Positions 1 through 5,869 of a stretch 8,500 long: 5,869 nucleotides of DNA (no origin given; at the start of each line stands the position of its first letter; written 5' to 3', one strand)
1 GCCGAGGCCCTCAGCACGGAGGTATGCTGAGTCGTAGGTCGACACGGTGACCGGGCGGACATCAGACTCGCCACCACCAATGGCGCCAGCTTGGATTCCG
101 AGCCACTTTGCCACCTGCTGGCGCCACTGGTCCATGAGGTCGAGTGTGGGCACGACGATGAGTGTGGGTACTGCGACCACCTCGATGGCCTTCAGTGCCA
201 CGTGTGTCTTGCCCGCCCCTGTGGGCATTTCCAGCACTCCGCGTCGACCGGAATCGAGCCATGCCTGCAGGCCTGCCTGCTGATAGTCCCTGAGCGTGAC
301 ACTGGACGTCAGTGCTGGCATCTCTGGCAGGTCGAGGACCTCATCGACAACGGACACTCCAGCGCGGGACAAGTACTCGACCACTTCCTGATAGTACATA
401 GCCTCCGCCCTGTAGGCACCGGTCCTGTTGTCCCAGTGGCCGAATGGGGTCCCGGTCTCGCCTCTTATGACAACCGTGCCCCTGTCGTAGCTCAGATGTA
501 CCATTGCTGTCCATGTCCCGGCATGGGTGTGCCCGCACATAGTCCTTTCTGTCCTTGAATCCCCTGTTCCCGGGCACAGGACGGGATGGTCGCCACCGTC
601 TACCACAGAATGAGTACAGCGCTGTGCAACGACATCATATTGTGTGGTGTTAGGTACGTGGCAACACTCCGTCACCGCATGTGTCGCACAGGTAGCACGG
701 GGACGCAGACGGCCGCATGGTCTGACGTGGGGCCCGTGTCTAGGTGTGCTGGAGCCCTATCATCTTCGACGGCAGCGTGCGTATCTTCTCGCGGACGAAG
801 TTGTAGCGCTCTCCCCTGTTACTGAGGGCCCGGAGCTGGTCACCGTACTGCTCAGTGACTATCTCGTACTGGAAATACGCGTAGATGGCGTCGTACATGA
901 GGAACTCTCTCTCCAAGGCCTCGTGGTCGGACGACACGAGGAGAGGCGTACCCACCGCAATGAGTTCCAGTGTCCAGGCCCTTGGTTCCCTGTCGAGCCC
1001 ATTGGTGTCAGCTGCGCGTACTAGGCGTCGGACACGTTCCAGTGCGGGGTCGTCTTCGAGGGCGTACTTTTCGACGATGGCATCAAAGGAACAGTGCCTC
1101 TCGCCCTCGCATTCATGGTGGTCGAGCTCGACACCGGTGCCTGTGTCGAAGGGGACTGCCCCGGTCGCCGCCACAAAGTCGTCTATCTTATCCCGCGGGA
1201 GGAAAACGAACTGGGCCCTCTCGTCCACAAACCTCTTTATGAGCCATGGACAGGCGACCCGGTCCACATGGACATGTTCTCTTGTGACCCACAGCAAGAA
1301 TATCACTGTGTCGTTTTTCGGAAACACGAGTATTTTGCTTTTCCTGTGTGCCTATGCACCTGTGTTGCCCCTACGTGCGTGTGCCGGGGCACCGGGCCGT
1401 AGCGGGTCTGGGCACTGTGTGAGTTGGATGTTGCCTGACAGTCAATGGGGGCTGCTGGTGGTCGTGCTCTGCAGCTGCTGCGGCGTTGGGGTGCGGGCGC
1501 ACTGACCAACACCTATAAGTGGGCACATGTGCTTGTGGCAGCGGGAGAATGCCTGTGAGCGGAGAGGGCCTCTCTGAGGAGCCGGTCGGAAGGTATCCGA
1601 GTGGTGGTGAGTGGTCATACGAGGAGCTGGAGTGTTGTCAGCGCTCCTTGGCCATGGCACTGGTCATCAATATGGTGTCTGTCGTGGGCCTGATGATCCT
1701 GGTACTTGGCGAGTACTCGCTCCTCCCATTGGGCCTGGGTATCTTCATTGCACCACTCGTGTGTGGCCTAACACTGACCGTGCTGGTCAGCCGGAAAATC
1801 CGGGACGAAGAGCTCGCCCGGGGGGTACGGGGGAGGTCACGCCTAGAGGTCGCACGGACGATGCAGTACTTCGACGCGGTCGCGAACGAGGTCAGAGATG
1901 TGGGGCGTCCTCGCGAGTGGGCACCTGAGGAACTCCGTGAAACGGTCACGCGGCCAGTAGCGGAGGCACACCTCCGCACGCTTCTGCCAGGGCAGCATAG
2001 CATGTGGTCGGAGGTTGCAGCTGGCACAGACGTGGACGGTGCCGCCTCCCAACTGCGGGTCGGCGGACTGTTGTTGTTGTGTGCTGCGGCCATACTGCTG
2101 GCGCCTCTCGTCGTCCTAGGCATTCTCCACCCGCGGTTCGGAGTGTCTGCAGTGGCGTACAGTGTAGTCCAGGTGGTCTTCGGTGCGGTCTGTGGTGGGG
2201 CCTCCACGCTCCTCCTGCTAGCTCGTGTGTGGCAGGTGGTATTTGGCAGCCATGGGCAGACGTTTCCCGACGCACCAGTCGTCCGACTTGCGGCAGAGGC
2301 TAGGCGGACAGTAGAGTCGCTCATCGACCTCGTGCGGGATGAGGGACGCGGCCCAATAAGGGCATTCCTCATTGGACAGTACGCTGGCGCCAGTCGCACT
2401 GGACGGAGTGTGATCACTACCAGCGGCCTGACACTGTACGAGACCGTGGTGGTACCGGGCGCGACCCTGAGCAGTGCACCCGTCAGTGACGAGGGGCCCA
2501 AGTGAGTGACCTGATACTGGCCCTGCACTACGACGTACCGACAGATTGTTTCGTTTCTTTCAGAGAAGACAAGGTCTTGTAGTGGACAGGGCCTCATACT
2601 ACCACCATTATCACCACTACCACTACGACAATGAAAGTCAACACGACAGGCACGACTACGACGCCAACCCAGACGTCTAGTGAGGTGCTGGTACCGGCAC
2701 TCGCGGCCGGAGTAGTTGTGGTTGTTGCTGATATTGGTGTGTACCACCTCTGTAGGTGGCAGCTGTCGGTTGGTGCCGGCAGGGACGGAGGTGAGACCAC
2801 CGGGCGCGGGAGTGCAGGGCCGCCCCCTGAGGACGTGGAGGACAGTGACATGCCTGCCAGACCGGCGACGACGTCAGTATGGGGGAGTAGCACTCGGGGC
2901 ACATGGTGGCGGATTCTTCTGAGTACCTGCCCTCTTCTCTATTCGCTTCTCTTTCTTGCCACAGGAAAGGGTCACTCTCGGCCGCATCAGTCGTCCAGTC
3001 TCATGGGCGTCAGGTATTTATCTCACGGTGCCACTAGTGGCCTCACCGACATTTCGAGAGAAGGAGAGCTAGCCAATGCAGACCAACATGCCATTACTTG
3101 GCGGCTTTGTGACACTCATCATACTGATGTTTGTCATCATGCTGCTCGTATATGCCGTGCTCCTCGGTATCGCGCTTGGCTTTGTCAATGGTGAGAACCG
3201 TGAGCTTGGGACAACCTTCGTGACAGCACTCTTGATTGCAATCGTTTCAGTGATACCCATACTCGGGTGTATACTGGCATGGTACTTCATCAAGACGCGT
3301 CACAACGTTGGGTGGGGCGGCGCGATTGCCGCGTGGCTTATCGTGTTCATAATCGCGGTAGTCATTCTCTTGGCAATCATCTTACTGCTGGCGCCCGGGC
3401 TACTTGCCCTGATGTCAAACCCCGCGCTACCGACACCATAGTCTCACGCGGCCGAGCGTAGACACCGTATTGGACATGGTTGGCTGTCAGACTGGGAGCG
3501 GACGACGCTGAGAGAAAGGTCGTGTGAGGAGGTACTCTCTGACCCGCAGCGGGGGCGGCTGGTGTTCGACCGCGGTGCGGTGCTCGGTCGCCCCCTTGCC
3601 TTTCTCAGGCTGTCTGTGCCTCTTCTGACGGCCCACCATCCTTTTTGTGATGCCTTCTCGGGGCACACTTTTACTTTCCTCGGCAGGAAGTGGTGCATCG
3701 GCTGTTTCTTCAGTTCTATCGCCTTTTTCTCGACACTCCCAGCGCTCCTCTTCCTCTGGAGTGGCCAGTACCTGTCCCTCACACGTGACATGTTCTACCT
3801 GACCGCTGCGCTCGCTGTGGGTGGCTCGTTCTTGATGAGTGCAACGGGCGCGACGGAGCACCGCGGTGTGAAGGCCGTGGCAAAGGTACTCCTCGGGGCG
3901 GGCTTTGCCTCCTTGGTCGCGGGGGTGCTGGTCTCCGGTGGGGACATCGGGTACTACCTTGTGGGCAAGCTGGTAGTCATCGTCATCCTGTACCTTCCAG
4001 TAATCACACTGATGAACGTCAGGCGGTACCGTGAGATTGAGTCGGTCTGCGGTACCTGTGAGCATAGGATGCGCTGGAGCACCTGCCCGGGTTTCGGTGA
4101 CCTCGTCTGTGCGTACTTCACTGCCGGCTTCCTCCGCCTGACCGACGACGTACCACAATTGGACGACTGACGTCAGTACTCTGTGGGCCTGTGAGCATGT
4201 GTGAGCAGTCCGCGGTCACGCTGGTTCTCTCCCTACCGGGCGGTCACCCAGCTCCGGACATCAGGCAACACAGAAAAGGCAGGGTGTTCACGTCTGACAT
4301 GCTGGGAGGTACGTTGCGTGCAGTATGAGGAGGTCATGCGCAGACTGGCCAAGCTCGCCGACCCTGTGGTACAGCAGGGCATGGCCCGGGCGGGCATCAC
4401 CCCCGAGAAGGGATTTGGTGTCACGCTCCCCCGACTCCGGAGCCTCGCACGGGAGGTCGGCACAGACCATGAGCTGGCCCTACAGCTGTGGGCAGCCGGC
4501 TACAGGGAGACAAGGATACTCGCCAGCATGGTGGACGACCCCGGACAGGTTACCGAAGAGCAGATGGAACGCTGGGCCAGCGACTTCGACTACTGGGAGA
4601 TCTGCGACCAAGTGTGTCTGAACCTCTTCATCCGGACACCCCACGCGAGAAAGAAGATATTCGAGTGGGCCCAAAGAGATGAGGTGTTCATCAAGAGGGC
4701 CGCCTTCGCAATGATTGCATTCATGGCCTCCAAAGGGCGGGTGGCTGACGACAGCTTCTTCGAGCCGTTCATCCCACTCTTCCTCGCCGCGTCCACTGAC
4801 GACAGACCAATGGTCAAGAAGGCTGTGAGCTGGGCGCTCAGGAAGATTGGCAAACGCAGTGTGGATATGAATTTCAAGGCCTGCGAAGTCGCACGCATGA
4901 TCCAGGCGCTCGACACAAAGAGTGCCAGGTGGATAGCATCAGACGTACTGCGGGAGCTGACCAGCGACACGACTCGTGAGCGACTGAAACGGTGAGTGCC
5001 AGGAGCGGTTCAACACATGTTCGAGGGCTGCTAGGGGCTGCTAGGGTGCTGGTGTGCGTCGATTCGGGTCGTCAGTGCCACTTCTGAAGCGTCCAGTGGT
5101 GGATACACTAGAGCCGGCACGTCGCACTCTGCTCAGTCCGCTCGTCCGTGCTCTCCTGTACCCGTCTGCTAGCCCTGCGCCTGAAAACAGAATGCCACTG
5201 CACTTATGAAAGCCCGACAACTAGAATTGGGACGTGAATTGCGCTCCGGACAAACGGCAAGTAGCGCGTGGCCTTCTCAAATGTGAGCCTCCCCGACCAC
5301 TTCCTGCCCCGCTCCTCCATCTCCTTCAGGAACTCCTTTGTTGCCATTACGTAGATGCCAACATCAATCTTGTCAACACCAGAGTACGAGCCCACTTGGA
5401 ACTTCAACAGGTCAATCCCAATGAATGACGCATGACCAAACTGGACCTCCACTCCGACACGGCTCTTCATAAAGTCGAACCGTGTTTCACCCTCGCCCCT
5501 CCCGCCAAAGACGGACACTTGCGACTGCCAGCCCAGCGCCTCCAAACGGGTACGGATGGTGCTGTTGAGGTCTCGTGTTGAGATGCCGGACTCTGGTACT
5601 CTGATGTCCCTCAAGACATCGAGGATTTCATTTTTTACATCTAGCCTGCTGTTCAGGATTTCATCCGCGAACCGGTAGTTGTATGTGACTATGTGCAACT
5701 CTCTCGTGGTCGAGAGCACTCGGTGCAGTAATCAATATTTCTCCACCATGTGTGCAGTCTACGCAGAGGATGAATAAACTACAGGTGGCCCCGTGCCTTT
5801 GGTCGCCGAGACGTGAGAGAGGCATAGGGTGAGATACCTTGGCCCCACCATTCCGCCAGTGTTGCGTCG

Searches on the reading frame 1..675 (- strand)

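Call 11: search_protein_families(library=pfam, proteins=[window:1-675:-], max_evalue=0.01)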
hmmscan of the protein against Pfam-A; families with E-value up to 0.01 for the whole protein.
window:1-675:- (225 aa): 4 families
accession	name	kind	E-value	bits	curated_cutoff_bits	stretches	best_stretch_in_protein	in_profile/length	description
PF18458.6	XPB_DRD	-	3.7e-18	65.6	26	1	61-113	1-57/57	Xeroderma pigmentosum group B helicase damage recognition domain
PF04851.21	ResIII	-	9.1e-15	55.4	22.5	1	126-218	2-111/164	Type III restriction enzyme, res subunit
PF00270.35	DEAD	-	6e-07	29.8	26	1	130-199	2-79/167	DEAD/DEAH box helicase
PF00176.29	SNF2-rel_dom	-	0.0081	15.7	24.9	1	131-192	52-74/290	SNF2-related domain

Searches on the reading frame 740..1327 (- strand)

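Call 11: search_protein_families(library=pfam, proteins=[window:740-1327:-], max_evalue=0.01)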
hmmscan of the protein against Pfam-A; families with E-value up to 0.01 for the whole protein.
window:740-1327:- (195 aa): 1 family
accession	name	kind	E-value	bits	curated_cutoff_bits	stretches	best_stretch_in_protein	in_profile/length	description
PF09828.14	ChrB_C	-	5.8e-38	130.7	25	1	13-152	1-132/132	ChrB, C-terminal domain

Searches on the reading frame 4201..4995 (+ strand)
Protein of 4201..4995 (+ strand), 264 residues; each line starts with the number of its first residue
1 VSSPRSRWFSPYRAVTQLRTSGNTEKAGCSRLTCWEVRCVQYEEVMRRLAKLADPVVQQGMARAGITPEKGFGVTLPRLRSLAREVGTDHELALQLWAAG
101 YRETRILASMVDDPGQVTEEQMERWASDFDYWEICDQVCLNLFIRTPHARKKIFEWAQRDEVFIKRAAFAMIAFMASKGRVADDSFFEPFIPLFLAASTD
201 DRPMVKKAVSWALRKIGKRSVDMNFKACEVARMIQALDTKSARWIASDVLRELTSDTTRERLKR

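Call 11: search_protein_families(library=pfam, proteins=[window:4201-4995:+], max_evalue=0.01)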
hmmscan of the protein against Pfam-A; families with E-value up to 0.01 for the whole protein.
window:4201-4995:+ (264 aa): 4 families
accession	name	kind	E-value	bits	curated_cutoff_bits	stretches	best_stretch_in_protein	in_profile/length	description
PF08713.17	DNA_alkylation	-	2.2e-28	99.9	21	1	46-229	2-195/213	DNA alkylation repair enzyme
PF13513.12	HEAT_EZ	-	3e-05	24.9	27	1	166-216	5-55/55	HEAT-like repeat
PF02985.28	HEAT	-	0.0055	17.3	23.5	0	190-218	1-29/31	HEAT repeat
PF13646.12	HEAT_2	-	0.0083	16.8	27.7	0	191-219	33-61/88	HEAT repeats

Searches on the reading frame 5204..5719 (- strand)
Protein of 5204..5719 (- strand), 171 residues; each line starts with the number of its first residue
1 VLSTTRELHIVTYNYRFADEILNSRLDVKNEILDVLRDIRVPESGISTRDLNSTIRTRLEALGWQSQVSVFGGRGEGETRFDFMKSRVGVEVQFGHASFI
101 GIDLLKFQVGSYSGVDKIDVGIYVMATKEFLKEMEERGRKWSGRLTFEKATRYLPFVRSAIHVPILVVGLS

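Call 11: search_protein_families(library=pfam, proteins=[window:5204-5719:-], max_evalue=0.01)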
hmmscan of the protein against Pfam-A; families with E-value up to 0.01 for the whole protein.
window:5204-5719:- (171 aa): 1 family
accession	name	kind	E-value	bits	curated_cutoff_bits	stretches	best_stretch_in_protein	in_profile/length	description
PF09195.17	Endonuc-BglII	-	6.9e-31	107.6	26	1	18-170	2-162/163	Restriction endonuclease BglII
